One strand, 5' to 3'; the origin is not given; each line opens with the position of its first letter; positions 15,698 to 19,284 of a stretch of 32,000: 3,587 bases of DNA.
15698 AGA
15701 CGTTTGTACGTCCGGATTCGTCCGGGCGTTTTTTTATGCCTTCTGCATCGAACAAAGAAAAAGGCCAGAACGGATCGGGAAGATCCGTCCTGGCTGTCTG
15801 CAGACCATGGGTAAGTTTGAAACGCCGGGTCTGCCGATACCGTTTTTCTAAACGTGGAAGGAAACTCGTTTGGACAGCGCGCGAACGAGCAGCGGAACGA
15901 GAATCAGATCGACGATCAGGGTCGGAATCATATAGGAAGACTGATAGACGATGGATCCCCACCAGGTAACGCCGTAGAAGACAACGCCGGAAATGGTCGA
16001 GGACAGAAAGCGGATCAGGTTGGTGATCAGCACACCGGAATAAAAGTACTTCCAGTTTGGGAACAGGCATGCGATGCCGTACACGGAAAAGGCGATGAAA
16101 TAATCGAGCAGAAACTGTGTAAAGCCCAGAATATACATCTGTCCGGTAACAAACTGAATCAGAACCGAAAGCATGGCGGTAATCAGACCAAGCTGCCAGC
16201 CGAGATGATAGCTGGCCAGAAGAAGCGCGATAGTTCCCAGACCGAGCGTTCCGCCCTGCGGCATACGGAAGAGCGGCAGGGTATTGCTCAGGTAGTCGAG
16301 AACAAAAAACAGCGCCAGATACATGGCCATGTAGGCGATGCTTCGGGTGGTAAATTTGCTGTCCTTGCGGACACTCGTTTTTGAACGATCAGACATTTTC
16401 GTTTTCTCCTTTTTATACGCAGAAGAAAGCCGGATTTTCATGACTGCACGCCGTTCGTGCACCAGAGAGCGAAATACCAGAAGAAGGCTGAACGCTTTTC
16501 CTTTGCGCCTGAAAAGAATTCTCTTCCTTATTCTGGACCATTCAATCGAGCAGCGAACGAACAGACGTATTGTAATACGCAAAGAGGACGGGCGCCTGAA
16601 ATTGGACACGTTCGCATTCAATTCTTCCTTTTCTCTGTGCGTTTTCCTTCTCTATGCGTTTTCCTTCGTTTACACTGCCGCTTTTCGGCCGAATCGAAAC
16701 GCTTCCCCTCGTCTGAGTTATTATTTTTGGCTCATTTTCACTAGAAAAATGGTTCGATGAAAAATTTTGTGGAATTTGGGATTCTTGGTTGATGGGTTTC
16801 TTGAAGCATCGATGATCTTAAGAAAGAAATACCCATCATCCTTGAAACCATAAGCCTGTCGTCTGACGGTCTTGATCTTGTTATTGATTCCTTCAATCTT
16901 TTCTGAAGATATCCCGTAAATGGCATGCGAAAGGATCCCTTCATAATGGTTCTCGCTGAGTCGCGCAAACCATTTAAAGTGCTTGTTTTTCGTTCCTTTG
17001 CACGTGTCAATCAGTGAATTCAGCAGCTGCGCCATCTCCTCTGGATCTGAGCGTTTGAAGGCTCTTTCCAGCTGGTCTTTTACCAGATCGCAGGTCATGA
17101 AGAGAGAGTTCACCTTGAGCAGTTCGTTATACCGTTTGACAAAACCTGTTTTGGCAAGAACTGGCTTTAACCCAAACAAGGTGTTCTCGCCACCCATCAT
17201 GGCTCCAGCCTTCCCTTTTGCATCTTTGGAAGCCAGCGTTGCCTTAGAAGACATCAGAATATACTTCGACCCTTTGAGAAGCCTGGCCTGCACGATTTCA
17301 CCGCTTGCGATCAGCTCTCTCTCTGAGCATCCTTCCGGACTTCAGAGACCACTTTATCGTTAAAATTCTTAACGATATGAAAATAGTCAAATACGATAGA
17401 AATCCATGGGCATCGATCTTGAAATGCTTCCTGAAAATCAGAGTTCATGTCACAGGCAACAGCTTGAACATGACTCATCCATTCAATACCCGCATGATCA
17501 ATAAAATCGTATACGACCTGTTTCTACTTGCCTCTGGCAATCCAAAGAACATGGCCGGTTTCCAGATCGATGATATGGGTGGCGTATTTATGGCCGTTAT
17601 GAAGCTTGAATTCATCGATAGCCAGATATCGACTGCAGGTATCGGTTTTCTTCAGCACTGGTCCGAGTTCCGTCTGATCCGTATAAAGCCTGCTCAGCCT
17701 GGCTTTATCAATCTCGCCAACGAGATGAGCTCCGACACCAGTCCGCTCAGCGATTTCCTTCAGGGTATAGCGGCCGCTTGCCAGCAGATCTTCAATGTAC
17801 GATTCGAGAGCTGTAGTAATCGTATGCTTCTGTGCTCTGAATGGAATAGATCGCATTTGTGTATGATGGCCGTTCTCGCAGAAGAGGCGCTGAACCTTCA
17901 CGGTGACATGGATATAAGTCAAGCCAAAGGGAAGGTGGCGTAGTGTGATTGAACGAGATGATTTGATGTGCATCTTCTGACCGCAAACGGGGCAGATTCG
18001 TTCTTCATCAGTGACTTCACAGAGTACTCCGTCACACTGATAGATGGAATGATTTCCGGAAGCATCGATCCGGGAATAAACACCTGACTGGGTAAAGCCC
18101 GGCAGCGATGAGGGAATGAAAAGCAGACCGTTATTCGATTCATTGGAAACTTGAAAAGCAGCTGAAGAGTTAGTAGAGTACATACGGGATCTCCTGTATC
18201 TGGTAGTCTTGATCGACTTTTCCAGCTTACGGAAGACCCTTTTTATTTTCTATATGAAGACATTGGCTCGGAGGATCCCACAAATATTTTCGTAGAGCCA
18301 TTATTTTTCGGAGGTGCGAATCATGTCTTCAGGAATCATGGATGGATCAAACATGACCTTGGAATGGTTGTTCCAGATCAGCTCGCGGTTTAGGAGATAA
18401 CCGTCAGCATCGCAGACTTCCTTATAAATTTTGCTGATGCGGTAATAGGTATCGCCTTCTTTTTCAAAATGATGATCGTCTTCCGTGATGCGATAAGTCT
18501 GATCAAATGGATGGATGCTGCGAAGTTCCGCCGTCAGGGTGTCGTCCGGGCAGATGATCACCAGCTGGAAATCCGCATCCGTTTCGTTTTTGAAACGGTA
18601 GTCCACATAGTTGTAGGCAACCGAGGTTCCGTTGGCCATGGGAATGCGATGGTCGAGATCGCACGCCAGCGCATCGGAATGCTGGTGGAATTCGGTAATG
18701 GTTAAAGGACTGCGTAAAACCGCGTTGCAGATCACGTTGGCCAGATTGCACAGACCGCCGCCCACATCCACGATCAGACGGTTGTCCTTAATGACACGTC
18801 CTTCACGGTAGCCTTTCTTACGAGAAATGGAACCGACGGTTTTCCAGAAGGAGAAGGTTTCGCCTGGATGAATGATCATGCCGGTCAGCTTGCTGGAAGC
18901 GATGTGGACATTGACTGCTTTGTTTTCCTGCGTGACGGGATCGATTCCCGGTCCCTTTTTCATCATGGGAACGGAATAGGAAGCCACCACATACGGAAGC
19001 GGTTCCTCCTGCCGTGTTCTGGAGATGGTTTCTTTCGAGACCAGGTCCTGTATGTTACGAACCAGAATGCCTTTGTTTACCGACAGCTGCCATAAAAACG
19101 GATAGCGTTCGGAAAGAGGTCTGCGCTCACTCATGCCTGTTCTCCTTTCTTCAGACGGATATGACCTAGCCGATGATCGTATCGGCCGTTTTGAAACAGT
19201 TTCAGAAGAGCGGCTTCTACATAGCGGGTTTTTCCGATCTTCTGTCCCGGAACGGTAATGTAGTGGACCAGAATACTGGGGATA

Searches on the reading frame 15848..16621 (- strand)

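Call 65: search_protein_families(library=pfam, proteins=[window:15848-16621:-], max_evalue=0.01)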
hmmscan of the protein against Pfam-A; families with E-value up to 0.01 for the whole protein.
window:15848-16621:- (257 aa): 2 families
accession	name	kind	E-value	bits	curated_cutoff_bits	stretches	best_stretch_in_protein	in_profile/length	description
PF09515.15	Thia_YuaJ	-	3.2e-24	86.4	25.8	1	96-251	2-174/177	Thiamine transporter protein (Thia_YuaJ)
PF12822.12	ECF_trnsprt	-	3.5e-05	24.3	30.7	1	93-247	1-153/169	ECF transporter, substrate-specific component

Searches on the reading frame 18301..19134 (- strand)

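Call 67: search_protein_families(library=padloc, proteins=[window:18301-19134:-], max_evalue=0.01)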
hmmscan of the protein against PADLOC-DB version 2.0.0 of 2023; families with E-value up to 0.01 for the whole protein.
window:18301-19134:- (277 aa): 1 family
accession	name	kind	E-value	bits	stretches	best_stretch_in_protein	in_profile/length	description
PDLC03431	REase_II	-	0.0049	14.4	1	103-198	125-216/246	Type II restriction enzyme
